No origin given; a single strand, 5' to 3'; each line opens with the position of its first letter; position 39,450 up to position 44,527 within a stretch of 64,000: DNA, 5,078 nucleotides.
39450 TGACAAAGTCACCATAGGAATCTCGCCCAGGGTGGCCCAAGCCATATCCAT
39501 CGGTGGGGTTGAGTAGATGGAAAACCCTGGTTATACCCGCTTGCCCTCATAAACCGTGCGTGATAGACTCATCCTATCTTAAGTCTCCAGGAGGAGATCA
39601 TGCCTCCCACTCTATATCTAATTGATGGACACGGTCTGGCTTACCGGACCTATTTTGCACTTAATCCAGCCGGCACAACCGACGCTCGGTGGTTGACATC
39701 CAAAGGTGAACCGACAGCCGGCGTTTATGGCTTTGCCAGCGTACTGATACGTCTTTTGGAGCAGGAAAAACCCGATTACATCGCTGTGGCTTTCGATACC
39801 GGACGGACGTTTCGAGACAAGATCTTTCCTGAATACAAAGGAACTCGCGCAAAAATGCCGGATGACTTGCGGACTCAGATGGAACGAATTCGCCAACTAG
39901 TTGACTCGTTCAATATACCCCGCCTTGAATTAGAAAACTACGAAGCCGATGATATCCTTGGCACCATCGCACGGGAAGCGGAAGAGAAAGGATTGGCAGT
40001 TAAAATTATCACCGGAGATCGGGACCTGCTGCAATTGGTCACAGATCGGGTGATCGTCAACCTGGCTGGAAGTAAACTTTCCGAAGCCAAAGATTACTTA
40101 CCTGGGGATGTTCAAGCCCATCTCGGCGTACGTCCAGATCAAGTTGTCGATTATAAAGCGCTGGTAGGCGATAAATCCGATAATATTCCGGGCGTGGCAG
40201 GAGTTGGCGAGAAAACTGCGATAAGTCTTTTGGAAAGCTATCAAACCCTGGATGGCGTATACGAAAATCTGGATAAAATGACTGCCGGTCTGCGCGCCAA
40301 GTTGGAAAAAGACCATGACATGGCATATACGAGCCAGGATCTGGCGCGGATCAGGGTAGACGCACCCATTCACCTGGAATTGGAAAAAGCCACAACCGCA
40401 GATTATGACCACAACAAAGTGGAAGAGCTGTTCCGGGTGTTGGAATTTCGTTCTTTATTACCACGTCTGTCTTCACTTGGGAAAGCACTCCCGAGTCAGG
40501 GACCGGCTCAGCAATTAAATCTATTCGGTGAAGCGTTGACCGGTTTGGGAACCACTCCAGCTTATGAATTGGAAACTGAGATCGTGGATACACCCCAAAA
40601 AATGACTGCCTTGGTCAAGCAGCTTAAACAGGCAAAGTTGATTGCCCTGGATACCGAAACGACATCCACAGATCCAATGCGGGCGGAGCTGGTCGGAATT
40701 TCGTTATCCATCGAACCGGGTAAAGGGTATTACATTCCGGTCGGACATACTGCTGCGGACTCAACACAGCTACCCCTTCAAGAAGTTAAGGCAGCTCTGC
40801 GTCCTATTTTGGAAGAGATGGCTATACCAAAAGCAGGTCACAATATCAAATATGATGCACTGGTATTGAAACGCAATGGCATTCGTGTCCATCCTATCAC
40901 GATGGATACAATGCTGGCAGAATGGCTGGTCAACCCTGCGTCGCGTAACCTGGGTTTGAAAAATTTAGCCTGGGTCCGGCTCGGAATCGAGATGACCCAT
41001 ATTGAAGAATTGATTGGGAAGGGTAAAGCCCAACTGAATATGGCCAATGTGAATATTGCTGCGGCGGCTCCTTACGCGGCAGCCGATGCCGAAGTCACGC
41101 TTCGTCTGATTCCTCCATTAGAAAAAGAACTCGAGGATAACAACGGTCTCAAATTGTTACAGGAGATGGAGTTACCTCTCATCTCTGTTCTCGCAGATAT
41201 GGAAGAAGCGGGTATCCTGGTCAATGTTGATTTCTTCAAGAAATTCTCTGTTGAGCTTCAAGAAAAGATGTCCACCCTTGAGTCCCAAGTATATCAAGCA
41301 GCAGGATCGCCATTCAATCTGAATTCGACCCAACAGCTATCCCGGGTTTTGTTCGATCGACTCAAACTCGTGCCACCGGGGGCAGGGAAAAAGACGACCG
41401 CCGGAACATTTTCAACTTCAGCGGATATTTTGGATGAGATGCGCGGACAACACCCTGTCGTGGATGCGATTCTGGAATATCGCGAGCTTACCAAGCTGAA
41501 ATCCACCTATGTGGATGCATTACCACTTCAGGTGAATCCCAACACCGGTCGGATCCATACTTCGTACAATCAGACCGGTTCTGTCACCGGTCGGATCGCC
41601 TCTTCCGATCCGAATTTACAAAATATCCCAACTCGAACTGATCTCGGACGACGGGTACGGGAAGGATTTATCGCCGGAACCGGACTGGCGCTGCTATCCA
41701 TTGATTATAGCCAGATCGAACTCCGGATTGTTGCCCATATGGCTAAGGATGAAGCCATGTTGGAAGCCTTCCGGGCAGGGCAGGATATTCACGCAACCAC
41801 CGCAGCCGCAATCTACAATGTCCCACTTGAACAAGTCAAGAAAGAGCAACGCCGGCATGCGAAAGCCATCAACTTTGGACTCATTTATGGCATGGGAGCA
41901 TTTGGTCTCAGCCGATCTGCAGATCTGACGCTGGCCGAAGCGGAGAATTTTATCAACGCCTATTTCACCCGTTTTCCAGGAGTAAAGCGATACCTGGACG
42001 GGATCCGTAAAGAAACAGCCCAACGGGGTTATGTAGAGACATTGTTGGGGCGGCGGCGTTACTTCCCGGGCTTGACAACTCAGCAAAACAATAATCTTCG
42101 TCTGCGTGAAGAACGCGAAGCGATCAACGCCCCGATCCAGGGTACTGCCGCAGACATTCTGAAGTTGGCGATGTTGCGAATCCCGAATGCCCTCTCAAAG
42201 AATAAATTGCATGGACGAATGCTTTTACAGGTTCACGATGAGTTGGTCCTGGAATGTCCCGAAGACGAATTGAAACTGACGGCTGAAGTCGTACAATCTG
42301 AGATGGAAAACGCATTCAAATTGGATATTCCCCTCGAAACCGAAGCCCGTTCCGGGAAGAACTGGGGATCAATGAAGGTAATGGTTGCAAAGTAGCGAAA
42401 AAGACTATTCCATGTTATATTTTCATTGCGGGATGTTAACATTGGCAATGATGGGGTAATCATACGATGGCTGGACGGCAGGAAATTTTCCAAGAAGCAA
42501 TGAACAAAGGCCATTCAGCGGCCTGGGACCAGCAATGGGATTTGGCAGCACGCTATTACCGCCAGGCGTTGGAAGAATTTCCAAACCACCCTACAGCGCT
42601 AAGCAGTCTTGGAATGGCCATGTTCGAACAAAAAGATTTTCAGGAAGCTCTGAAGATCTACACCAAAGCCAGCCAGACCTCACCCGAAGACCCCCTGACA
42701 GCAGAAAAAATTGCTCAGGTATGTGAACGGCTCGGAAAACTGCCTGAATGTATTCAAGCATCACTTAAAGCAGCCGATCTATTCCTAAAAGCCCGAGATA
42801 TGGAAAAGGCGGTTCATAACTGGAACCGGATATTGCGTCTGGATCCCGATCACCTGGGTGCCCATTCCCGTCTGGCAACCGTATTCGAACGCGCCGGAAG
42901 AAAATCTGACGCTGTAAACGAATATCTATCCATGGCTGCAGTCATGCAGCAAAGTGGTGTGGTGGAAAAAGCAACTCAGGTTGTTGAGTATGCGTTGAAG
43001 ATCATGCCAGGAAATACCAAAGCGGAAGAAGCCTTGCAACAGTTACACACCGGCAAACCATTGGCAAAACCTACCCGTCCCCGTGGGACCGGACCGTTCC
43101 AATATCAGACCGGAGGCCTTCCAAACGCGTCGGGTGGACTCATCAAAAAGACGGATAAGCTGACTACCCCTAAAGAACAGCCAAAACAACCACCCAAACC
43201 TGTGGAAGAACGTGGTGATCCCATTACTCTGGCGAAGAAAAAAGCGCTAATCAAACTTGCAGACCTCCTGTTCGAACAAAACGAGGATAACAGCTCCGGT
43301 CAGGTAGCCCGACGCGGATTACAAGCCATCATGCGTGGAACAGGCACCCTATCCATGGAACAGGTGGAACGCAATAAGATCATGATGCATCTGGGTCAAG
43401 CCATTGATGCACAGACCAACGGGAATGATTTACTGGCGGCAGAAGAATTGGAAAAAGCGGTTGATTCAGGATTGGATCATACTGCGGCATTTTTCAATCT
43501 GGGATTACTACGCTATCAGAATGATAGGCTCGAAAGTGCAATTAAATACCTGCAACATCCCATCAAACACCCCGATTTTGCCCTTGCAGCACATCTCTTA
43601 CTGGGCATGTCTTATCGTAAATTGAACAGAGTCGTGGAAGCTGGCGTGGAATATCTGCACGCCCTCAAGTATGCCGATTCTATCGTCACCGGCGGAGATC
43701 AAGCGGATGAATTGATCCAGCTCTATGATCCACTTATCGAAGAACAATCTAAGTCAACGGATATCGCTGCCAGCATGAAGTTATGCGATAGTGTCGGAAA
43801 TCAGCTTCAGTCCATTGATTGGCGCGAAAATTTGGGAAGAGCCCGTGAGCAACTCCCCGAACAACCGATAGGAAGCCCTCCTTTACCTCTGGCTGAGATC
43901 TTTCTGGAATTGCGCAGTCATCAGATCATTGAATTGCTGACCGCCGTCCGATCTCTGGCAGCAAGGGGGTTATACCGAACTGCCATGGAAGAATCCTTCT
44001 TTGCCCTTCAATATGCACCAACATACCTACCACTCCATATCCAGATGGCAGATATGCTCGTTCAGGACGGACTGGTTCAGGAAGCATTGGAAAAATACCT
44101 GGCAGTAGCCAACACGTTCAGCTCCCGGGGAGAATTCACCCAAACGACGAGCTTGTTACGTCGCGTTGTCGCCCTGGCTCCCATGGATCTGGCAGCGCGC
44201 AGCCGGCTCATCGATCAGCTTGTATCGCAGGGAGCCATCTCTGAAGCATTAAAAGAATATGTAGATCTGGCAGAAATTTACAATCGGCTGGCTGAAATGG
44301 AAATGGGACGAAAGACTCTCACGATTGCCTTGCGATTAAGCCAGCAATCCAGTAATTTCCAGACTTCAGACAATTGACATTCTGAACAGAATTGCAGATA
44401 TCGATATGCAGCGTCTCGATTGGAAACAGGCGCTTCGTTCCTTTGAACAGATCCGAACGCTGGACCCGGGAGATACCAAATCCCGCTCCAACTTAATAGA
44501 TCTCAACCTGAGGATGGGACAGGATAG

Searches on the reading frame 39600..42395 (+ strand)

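Call 77: search_protein_families(library=pfam, proteins=[window:39600-42395:+], max_evalue=0.00001)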
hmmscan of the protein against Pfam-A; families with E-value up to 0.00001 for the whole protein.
window:39600-42395:+ (931 aa): 5 families
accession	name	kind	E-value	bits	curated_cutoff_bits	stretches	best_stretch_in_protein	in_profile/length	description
PF00476.26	DNA_pol_A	-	3.5e-154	513.8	34.3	1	545-923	3-380/381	DNA polymerase family A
PF02739.22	5_3_exonuc_N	-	5.1e-53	179.6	34.3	1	4-159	1-147/164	5'-3' exonuclease, N-terminal resolvase-like domain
PF01367.25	5_3_exonuc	-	8.4e-32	110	40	1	177-270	1-95/97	5'-3' exonuclease, C-terminal SAM fold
PF01612.26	DNA_pol_A_exo1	-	1.3e-30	106.9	23.6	1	327-512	2-173/173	3'-5' exonuclease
PF22619.2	DNA_polI_exo1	-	1.3e-07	32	27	1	353-476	4-116/140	DNA polymerase I, ribonuclease H-like domain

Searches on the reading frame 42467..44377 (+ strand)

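Call 77: search_protein_families(library=pfam, proteins=[window:42467-44377:+], max_evalue=0.00001)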
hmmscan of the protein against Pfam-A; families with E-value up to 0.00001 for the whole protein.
window:42467-44377:+ (636 aa): 17 families
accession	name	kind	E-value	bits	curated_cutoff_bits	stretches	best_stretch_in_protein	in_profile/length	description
PF13432.12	TPR_16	-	2.3e-25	89.1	32.7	2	21-76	10-65/65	Tetratricopeptide repeat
PF07719.23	TPR_2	-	1.1e-21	75.5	27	0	43-74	2-33/34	Tetratricopeptide repeat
PF14559.12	TPR_19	-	5.3e-18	65.5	25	1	22-78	5-61/68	Tetratricopeptide repeat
PF00515.34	TPR_1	-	6.5e-17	61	27.8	0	44-74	3-33/34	Tetratricopeptide repeat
PF13424.12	TPR_12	-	2.7e-13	50.3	30.1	1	12-69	6-72/77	Tetratricopeptide repeat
PF13174.12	TPR_6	-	2.7e-11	43.8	26.3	0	22-41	14-33/33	Tetratricopeptide repeat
PF12895.13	ANAPC3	-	3.3e-11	43.7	27.2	0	23-98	4-78/82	Anaphase-promoting complex, cyclosome, subunit 3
PF13428.12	TPR_14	-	3.6e-11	43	23.5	0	44-84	3-43/44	Tetratricopeptide repeat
PF25064.1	ARM_TT21_5th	-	9.4e-11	42.5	27.8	0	98-193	3-95/117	TT21 fifth ARM repeats domain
PF13414.12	TPR_11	-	5.3e-10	39.3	26.8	0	23-55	9-41/42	TPR repeat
PF13431.12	TPR_17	-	5.5e-10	39.2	24.4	0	30-62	1-33/34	Tetratricopeptide repeat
PF13371.12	TPR_9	-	1e-08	35.5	35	0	107-170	6-69/73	Tetratricopeptide repeat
PF13181.12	TPR_8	-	1.3e-08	34.8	25.7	0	341-363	3-25/34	Tetratricopeptide repeat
PF13176.12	TPR_7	-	1.3e-08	34.7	27.9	0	44-75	1-31/36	Tetratricopeptide repeat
PF14561.12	TPR_20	-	2.8e-07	31.2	25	0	79-153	5-81/90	Tetratricopeptide repeat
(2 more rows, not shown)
